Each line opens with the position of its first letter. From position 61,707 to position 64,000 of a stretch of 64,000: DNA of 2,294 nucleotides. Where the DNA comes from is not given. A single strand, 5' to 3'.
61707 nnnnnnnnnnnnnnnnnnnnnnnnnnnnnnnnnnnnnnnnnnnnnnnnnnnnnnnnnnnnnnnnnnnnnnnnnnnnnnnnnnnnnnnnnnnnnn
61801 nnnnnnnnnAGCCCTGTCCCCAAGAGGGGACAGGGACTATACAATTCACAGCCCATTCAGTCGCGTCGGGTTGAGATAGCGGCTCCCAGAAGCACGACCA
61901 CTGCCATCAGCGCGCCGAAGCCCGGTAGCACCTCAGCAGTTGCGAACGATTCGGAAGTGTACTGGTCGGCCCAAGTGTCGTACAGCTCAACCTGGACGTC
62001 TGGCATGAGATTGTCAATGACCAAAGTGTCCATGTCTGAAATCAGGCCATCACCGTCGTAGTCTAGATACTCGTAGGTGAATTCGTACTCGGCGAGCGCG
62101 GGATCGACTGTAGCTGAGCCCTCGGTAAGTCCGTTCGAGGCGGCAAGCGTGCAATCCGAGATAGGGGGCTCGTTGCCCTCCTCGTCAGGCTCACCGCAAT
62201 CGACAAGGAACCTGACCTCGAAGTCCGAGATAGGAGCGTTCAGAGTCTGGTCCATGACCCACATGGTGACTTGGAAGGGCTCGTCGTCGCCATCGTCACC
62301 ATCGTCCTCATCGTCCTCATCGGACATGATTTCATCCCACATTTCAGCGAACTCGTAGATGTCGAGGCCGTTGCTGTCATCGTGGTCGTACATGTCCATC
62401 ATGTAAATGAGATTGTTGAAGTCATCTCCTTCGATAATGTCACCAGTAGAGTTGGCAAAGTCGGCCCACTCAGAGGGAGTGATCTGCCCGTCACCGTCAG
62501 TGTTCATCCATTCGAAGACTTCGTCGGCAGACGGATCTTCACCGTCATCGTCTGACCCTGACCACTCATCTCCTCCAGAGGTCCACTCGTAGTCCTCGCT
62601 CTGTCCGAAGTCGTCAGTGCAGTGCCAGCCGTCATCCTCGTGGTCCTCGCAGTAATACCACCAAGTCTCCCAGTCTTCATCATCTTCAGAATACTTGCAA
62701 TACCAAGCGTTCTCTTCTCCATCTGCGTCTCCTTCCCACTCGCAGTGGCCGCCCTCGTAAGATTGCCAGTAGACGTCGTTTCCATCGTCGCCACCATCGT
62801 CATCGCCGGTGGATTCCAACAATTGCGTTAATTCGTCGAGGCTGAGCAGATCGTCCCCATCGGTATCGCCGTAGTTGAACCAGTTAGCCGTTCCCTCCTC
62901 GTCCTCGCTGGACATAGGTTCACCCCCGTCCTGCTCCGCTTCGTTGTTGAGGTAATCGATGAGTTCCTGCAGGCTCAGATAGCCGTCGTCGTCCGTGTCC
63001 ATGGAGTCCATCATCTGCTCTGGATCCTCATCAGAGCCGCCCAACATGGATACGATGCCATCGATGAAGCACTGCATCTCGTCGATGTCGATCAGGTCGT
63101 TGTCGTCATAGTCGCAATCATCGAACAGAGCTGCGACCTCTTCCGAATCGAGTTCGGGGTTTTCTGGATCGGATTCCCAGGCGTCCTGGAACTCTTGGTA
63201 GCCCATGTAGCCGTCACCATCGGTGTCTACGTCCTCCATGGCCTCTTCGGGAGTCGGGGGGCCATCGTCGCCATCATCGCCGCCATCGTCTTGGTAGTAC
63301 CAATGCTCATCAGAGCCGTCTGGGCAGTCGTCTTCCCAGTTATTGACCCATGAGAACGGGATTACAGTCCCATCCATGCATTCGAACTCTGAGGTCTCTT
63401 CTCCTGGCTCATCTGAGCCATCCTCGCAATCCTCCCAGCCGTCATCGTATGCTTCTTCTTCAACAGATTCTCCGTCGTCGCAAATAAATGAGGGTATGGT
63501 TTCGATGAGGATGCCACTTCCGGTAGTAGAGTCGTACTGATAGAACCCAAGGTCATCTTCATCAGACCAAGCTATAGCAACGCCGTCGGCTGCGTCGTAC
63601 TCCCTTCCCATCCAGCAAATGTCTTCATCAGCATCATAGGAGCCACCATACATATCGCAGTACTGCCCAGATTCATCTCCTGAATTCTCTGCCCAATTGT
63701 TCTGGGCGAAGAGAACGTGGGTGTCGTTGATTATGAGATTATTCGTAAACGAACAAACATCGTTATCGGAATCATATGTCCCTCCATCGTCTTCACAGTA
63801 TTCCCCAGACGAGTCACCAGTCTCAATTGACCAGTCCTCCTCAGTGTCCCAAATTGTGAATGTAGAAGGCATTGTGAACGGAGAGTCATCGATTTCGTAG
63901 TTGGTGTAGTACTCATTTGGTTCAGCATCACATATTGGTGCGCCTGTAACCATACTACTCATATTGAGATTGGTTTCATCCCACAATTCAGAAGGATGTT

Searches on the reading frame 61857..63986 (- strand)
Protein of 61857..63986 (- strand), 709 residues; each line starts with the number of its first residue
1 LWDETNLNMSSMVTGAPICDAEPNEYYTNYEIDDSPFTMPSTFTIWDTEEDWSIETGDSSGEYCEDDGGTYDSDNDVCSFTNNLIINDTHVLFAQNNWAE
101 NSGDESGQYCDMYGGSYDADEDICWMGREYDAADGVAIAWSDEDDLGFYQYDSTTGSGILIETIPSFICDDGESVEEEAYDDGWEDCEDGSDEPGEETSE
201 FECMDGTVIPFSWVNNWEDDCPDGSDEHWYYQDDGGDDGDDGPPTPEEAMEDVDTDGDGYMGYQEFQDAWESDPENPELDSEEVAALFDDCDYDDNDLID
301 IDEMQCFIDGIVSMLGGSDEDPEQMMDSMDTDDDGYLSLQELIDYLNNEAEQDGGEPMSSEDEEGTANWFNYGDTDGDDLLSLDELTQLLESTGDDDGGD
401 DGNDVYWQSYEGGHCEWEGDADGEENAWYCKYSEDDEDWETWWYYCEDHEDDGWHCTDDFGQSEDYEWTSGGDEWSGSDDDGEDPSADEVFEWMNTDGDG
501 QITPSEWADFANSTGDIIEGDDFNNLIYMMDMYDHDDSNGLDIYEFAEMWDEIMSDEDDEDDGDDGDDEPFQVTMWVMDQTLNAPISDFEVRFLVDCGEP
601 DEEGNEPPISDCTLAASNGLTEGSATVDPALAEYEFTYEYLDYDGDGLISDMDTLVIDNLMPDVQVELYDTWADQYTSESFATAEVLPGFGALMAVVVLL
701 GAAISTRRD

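Call 50: search_protein_families(library=pfam, proteins=[window:61857-63986:-], max_evalue=0.001)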
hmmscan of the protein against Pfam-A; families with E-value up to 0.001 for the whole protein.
window:61857-63986:- (709 aa): 6 families
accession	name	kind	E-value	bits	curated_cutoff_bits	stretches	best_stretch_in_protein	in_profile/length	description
PF13405.12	EF-hand_6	-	6.8e-18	63.1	25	0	326-347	6-27/30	EF-hand domain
PF13499.12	EF-hand_7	-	1.9e-17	63.8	30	2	284-345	4-65/67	EF-hand domain pair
PF00036.39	EF-hand_1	-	9.3e-17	59.7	25.4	1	247-271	3-27/29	EF hand domain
PF13202.12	EF-hand_5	-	4.9e-08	32.5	25.9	0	325-343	4-22/25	EF hand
PF13833.12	EF-hand_8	-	1.7e-06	28.1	28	0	298-348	4-53/54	EF-hand domain pair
PF00057.23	Ldl_recept_a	-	1.7e-05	25.4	24.1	1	198-227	5-34/37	Low-density lipoprotein receptor domain class A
